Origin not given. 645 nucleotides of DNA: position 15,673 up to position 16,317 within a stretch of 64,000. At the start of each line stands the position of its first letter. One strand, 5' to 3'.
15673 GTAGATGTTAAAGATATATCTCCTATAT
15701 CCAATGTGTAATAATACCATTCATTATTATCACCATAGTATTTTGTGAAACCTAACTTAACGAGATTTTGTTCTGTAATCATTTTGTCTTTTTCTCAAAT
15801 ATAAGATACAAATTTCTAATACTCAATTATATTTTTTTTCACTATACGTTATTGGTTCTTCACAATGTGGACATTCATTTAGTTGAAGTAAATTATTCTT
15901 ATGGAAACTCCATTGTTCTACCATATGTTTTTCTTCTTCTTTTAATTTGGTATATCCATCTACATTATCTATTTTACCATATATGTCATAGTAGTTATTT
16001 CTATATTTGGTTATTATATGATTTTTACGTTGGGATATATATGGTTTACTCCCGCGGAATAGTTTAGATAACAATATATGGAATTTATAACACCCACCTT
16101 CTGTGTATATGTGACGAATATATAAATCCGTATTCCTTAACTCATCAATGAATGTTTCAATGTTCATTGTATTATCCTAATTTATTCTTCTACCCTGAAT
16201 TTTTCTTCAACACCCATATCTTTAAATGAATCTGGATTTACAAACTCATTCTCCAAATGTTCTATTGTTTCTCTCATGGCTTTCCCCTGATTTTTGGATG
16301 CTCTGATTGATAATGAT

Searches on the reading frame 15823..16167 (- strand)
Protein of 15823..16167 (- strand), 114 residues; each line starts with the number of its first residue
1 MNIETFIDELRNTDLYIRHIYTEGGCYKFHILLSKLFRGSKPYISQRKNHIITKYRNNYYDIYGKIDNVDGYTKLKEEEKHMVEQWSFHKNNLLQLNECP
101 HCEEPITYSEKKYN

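Call 30: search_protein_families(library=pfam, proteins=[window:15823-16167:-], max_evalue=1)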
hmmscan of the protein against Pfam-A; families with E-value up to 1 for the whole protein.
window:15823-16167:- (114 aa): 1 family
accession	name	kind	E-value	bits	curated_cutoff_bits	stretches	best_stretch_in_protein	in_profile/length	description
PF24591.1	Phage_YunG-like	-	1.4e-18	67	27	1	7-94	5-95/99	Phage YunG-like protein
